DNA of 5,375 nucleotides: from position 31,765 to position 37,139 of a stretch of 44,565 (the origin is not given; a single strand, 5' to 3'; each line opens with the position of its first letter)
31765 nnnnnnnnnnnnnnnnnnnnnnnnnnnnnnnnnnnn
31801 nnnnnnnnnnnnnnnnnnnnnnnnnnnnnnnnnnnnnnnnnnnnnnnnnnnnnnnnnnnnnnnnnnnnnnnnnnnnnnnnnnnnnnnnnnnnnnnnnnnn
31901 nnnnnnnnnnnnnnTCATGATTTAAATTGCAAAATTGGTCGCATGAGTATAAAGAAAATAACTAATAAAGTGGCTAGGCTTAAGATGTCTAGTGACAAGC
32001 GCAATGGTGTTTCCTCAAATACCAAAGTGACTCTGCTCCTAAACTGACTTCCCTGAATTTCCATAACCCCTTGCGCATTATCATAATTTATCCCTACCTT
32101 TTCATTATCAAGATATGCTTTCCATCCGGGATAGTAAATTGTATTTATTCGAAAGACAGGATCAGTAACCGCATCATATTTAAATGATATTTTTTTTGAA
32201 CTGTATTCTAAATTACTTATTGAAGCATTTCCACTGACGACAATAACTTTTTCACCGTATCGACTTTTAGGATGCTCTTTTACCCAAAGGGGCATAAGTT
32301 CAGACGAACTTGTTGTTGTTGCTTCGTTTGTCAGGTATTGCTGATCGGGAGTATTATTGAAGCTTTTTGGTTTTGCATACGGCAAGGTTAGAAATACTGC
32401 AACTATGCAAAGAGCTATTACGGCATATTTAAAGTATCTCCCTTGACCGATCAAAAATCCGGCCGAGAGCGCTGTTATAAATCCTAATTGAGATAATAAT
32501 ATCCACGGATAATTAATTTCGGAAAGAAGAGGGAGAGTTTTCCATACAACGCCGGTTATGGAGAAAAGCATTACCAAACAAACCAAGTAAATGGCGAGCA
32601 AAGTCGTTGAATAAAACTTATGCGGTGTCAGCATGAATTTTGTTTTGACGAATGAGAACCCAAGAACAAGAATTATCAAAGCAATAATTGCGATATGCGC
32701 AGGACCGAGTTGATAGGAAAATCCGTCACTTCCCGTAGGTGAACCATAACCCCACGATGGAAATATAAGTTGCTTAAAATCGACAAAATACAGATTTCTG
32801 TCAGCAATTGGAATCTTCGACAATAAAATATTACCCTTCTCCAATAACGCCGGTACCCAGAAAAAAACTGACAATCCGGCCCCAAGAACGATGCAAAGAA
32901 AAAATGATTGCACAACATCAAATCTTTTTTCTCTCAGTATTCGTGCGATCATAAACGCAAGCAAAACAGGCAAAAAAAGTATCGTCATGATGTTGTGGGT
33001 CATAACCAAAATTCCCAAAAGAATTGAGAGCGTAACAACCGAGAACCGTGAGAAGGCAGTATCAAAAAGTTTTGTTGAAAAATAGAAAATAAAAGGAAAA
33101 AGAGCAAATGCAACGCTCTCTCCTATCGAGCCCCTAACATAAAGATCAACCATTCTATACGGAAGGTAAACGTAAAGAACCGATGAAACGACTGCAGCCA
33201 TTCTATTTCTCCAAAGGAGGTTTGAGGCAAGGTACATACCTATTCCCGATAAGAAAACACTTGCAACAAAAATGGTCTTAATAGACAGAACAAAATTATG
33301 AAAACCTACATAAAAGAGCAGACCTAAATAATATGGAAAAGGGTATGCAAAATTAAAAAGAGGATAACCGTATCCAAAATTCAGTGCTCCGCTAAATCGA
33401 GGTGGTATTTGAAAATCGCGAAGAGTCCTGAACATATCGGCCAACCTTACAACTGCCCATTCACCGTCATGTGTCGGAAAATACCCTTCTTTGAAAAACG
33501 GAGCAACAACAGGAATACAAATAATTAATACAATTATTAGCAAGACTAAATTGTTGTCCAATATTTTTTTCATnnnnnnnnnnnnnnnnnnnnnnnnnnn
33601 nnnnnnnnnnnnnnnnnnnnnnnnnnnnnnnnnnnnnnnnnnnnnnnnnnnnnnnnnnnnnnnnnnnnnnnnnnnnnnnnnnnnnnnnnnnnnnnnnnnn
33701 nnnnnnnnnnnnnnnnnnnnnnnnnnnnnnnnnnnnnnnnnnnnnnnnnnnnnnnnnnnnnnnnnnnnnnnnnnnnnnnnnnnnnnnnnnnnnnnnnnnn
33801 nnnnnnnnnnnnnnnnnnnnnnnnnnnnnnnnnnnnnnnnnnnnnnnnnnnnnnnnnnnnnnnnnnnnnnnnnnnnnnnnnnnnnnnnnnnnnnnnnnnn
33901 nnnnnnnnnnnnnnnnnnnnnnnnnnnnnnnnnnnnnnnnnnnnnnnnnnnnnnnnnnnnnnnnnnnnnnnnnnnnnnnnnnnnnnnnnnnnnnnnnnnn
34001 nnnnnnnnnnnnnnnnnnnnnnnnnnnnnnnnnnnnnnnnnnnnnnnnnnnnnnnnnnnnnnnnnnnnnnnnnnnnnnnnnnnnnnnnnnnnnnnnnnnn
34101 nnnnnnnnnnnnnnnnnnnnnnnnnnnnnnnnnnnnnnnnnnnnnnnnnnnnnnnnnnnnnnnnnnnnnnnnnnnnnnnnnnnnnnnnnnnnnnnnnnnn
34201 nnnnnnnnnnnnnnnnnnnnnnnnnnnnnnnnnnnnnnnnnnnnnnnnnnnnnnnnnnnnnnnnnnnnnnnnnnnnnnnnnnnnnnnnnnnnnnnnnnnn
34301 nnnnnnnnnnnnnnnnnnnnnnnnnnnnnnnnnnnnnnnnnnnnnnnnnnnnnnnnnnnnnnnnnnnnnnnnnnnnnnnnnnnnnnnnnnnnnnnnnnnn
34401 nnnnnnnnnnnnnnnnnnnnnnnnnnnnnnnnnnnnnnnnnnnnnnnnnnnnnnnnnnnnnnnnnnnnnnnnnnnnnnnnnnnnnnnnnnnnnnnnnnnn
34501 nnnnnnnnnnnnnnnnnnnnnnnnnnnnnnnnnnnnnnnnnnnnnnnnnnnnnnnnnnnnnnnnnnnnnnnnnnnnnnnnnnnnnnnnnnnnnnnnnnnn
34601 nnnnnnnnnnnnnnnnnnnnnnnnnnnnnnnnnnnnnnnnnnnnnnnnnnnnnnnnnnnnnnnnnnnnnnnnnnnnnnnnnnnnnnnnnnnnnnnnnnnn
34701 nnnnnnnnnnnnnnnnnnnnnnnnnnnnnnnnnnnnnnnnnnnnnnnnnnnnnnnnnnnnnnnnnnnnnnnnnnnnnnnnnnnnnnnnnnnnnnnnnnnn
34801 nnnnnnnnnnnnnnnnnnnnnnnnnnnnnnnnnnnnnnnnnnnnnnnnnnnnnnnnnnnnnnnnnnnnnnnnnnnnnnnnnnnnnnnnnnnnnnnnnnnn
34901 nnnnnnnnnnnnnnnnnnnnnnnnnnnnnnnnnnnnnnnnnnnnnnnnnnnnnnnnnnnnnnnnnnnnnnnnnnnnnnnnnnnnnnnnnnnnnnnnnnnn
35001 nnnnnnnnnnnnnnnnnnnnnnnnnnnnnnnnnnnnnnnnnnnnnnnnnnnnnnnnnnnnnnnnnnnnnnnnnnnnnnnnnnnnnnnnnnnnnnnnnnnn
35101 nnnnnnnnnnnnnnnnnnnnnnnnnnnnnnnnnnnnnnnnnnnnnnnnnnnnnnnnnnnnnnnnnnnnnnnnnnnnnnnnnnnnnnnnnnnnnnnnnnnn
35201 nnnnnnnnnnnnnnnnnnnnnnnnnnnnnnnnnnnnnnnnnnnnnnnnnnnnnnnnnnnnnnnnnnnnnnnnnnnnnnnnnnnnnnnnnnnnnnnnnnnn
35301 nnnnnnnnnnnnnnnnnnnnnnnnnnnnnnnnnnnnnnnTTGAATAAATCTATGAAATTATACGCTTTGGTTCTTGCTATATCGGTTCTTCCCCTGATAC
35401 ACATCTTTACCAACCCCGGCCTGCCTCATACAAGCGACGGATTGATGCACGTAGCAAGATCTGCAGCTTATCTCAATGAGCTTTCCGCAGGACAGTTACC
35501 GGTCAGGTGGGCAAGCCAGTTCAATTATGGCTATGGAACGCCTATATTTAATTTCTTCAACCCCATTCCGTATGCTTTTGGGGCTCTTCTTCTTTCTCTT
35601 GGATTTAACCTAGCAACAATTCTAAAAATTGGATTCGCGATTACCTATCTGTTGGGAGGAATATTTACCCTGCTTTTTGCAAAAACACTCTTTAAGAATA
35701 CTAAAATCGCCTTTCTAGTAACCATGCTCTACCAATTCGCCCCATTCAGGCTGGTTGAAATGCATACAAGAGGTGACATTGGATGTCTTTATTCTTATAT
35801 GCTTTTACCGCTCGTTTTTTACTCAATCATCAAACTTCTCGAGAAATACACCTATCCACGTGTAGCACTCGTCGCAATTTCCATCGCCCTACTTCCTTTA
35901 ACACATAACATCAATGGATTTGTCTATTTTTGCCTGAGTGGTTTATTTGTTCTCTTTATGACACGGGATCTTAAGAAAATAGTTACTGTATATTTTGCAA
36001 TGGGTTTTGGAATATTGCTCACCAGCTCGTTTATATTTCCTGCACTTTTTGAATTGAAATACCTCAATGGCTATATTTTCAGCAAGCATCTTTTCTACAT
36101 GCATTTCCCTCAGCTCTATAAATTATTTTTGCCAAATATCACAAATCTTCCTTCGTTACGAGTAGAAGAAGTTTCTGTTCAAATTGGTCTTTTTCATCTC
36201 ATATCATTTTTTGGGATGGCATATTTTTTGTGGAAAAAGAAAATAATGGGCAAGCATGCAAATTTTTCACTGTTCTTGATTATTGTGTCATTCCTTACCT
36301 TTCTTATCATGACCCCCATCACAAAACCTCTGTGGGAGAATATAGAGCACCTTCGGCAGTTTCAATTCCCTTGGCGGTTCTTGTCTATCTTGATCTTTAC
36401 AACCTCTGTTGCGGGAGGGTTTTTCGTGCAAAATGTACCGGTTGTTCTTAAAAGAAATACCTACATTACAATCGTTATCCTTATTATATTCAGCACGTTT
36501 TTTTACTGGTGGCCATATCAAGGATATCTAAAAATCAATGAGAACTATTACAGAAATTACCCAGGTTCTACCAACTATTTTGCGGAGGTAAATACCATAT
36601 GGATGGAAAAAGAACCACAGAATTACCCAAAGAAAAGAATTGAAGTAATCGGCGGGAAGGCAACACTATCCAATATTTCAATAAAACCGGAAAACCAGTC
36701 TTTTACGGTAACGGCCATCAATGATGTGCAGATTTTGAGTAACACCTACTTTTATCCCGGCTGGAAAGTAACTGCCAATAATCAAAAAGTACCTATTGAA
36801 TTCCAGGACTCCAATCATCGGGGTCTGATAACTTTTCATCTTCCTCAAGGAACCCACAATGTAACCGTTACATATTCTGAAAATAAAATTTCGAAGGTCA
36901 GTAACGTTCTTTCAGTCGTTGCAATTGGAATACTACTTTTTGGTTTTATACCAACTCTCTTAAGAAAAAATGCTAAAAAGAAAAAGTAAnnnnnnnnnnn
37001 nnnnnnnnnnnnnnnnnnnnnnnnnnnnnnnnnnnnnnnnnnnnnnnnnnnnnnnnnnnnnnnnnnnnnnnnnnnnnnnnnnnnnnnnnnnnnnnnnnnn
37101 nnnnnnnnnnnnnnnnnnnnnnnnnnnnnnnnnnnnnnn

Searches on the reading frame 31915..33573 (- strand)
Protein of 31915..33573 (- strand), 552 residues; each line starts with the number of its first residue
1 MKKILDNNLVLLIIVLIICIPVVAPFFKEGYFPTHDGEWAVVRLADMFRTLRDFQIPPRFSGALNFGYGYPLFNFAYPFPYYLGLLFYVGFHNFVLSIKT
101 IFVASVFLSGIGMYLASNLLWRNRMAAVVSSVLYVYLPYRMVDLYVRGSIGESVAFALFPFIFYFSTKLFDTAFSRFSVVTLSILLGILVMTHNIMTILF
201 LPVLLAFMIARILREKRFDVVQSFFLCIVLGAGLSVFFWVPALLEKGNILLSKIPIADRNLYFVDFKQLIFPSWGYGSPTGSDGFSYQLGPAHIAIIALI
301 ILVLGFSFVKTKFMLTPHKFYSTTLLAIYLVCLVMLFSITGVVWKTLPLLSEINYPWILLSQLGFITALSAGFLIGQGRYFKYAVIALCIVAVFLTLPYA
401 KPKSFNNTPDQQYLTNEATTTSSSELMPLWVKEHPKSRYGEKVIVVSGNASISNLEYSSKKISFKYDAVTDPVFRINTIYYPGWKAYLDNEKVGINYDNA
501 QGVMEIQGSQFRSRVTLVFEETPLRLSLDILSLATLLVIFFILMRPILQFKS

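Call 7: search_protein_families(library=pfam, proteins=[window:31915-33573:-], max_evalue=0.01)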
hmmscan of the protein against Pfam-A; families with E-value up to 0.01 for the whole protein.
window:31915-33573:- (552 aa): 1 family
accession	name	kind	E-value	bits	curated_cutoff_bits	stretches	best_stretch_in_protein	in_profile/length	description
PF10131.15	PTPS_related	-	1e-12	47.8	26.4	1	77-414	5-321/621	6-pyruvoyl-tetrahydropterin synthase related domain; membrane protein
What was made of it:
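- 31915..33573 (-): F3, 552 aa: GT-C paralog in tandem with F2 (4-nt ATGA overlap). PF10131 E 1e-12 (call 7).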

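Call 20: search_protein_families(library=ncbifam, proteins=[window:31915-33573:-], max_evalue=0.01)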
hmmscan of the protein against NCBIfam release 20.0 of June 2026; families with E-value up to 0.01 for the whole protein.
window:31915-33573:- (552 aa): 0 families

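Call 44: search_dna_similar(query=window:31915-33573:-, collection=plasmids, mode=protein, max_evalue=0.001, max_rows=40)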
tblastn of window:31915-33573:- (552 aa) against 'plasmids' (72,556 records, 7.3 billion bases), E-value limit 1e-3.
No match.
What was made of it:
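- Tried and rejected: tblastn of F3 against plasmids found nothing (call 44), so no annotated distant relatives were obtained that way.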

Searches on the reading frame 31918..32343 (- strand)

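Call 21: search_protein_families(library=pfam, proteins=[window:31918-32343:-], max_evalue=10)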
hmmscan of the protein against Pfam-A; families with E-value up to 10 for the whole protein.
seq(142 aa): 1 family
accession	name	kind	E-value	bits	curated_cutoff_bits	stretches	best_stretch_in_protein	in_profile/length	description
PF09586.16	YfhO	-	0.017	13.9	28.5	1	40-118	754-832/835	Bacterial membrane protein YfhO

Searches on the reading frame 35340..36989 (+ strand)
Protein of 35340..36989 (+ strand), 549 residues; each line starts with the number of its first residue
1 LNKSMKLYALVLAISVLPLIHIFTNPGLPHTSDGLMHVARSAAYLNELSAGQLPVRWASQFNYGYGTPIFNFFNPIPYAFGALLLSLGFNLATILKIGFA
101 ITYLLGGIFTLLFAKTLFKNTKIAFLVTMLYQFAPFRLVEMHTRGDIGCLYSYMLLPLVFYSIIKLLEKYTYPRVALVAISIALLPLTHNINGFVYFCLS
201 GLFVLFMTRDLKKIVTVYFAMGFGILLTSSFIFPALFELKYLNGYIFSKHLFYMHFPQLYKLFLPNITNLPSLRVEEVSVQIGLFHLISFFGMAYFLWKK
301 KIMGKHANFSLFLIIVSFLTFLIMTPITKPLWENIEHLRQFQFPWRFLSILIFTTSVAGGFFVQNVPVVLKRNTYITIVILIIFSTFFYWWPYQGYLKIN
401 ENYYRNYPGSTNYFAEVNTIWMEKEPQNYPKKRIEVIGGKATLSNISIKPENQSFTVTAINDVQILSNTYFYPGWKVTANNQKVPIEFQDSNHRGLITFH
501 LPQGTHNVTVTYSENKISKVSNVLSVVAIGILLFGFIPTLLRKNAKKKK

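Call 7: search_protein_families(library=pfam, proteins=[window:35340-36989:+], max_evalue=0.01)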
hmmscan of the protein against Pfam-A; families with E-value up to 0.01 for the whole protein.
window:35340-36989:+ (549 aa): 1 family
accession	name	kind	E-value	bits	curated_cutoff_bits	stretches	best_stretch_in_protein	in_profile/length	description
PF10131.15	PTPS_related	-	3.5e-12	46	26.4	1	70-390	1-303/621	6-pyruvoyl-tetrahydropterin synthase related domain; membrane protein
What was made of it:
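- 35340..36989 (+): F4, 549 aa: GT-C paralog, first gene of the divergent plus-strand block (start TTG 35340 or ATG 35352). PF10131 E 3.5e-12 (call 7).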

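Call 20: search_protein_families(library=ncbifam, proteins=[window:35340-36989:+], max_evalue=0.01)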
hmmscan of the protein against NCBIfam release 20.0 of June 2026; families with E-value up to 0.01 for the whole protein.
window:35340-36989:+ (549 aa): 0 families

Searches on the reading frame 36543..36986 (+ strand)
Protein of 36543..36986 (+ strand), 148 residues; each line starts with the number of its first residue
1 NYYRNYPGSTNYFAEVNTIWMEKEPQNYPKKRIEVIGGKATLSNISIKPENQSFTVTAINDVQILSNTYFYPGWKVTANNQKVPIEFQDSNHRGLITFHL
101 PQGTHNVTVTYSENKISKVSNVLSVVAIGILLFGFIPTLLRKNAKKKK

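Call 21: search_protein_families(library=pfam, proteins=[window:36543-36986:+], max_evalue=10)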
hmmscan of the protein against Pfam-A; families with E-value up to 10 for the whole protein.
seq(148 aa): 4 families
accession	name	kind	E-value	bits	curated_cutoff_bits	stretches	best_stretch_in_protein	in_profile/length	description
PF09586.16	YfhO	-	0.00043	19.2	28.5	1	46-113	760-825/835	Bacterial membrane protein YfhO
PF16640.11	Big_3_5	-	0.032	15.2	35.5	1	83-115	43-73/88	Bacterial Ig-like domain (group 3)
PF01833.30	TIG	-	0.045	14.2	20.9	1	72-117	31-76/84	IPT/TIG domain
PF20237.3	DUF6594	-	0.18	12.1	30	1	95-142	162-195/238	Family of unknown function (DUF6594)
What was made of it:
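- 35340..36989 (+): C-terminal YfhO match E 4e-4 (call 21).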
